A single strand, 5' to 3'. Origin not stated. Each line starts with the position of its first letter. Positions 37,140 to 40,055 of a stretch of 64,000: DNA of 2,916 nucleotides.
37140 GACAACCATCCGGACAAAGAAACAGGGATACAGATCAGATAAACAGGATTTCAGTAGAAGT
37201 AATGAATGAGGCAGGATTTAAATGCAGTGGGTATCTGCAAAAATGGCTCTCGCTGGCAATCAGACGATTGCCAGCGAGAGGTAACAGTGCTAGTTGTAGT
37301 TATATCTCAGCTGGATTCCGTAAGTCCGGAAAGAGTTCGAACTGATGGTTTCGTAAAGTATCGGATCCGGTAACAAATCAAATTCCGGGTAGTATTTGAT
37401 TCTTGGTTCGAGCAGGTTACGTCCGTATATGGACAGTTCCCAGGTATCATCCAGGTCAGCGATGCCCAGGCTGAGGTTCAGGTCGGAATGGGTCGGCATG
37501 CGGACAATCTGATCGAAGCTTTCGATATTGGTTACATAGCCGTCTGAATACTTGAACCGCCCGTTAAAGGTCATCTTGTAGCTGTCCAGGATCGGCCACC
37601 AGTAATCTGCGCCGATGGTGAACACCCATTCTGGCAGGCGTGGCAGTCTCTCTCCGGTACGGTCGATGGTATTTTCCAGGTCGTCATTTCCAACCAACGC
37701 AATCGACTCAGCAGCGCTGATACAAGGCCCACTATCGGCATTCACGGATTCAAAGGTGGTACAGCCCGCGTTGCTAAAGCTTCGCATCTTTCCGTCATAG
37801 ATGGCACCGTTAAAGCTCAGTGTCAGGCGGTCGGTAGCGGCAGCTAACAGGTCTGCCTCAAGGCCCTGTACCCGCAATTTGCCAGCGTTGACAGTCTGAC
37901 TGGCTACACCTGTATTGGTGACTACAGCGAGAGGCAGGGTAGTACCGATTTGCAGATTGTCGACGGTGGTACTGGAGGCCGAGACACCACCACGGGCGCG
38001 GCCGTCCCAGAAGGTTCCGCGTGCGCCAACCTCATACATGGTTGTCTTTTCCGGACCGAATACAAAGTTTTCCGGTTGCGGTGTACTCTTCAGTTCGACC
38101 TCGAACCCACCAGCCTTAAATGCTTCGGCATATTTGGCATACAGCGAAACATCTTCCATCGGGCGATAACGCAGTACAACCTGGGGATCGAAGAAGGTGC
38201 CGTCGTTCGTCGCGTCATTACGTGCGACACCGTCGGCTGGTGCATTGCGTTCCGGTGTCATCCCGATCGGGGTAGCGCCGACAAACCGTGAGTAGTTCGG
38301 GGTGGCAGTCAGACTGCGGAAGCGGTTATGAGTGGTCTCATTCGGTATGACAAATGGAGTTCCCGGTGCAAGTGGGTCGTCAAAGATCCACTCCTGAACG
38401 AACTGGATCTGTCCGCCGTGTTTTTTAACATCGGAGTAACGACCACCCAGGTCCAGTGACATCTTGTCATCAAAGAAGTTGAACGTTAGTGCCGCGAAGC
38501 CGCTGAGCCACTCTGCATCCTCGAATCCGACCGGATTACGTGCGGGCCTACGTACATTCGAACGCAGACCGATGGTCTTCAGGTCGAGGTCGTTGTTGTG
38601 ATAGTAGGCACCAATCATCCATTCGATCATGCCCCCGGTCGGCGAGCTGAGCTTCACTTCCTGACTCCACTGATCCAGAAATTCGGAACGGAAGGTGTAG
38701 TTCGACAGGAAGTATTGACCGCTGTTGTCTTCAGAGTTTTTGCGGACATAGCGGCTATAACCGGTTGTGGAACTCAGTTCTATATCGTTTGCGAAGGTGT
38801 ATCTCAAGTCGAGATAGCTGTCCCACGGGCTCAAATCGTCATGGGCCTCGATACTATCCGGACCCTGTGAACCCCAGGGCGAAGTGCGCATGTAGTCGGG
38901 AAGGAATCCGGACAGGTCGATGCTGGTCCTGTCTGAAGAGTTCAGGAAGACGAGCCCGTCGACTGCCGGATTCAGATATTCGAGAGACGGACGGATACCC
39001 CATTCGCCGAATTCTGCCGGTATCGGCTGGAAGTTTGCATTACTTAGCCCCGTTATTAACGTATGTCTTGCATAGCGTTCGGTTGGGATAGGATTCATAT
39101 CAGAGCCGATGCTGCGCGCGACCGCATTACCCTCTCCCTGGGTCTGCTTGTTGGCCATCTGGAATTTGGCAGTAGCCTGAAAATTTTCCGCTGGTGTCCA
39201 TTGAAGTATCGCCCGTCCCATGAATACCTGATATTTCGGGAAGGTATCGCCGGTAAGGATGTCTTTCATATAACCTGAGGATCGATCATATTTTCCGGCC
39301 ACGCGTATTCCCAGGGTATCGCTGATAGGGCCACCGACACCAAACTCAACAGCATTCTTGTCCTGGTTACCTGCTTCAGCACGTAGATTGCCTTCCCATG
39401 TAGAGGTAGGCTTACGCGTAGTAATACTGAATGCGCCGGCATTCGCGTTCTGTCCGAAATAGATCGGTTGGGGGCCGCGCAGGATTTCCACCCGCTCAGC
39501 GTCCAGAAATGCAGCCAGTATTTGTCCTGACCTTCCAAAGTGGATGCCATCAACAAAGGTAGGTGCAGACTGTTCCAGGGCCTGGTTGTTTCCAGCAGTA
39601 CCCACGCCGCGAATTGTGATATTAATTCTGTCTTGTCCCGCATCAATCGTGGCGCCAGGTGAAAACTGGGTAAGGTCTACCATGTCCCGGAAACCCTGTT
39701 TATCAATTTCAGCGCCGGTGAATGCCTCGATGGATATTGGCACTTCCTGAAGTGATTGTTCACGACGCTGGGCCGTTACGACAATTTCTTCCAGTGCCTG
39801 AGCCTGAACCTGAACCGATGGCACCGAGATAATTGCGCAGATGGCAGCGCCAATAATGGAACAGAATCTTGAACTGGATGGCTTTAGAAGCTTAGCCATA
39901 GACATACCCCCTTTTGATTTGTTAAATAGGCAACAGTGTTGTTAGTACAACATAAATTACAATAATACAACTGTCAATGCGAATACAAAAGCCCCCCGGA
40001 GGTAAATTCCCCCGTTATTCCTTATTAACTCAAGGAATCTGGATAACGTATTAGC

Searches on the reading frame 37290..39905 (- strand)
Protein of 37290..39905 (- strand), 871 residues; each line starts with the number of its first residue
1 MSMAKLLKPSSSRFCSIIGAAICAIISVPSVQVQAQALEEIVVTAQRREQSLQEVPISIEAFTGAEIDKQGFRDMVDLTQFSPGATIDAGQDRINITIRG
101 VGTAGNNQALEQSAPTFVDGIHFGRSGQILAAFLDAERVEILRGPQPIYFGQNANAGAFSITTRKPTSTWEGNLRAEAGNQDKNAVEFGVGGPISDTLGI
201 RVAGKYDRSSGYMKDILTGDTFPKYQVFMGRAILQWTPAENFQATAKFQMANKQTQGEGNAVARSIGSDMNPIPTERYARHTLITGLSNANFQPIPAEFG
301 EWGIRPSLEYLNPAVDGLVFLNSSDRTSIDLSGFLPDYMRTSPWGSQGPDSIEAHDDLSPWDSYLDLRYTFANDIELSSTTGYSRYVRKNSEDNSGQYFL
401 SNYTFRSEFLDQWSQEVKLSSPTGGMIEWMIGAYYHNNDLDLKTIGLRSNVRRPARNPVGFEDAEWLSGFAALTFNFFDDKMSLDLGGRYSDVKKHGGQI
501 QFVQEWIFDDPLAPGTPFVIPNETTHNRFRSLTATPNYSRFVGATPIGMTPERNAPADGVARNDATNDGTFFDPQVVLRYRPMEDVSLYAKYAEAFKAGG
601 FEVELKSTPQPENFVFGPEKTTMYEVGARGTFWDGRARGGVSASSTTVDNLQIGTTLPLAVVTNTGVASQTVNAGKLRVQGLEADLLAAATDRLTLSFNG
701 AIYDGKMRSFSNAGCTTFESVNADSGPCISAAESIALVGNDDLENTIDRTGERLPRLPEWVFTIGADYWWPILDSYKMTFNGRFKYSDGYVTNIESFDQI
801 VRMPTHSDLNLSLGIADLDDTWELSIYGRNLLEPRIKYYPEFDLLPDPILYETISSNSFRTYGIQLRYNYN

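Call 8: search_protein_families(library=pfam, proteins=[window:37290-39905:-])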
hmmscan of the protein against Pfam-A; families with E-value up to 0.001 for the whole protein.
window:37290-39905:- (871 aa): 2 families
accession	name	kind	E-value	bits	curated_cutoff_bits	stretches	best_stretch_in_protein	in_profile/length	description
PF00593.30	TonB_dep_Rec_b-barrel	-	4.3e-33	116.3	27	1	334-831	33-436/436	TonB dependent receptor-like, beta-barrel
PF07715.20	Plug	-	9.9e-13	49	23.9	1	52-158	2-107/107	TonB-dependent Receptor Plug Domain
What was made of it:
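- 37290..39905 (-): TonB-dependent outer-membrane receptor. Pfam Plug plus beta-barrel (call 8).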

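Call 67: search_protein_families(library=ncbifam, proteins=[window:37290-39905:-], max_evalue=0.00001)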
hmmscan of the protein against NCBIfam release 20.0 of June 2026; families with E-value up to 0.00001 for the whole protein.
window:37290-39905:- (871 aa): 19 families
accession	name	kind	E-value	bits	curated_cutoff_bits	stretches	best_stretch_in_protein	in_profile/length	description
TIGR01783.1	TonB-siderophor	subfamily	5.6e-32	111.2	223.5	2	54-278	1-217/649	TonB-dependent siderophore receptor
NF010010.0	PRK13483.1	equivalog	3.8e-24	84.6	927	1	18-255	10-257/660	ligand-gated channel protein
TIGR01785.1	TonB-hemin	subfamily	1.7e-22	79.6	316.85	2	38-166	1-131/677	TonB-dependent heme/hemoglobin receptor family protein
NF010038.0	PRK13513.1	equivalog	6e-19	68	942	1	17-270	14-271/659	ligand-gated channel protein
TIGR01779.1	TonB-B12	equivalog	6e-16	58.1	599.7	1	22-213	13-203/614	TonB-dependent vitamin B12 receptor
NF007478.2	PRK10064.1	equivalog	9.2e-14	50.6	745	1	19-251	9-258/663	catecholate siderophore receptor CirA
NF010011.0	PRK13484.1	equivalog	4.9e-13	48.2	1197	1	20-249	12-248/682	IreA family TonB-dependent siderophore receptor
TIGR01786.1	TonB-hemlactrns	subfamily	6.9e-13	47.8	323.75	1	40-165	2-135/719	TonB-dependent hemoglobin/transferrin/lactoferrin family receptor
NF050067.1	TonBEntbctnRecCfrA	equivalog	1.2e-11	43.7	1200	1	25-181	11-175/698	TonB-dependent ferric enterobactin receptor CfrA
NF053590.1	TonB_dep_TOL0244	equivalog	7e-10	38.1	645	1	36-210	8-185/604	TOL_0244 family TonB-dependent receptor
TIGR04056.1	OMP_RagA_SusC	subfamily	1.6e-09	36.7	368.25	0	34-167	74-207/981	SusC/RagA family TonB-linked outer membrane protein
NF049960.1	siderphRecptFauA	equivalog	3.8e-08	32.2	900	0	41-267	63-282/727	TonB-dependent alcaligin siderophore receptor FauA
NF047944.1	FoxamRcptFoxA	equivalog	6.8e-08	31.3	1300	1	24-197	16-196/697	ferrioxamine B receptor FoxA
NF010051.0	PRK13528.1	subfamily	8.6e-08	30.9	583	1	135-217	143-232/727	FepA family TonB-dependent siderophore receptor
NF010048.1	PRK13524.1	subfamily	1.4e-07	30.4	493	1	33-216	35-234/744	FepA family TonB-dependent siderophore receptor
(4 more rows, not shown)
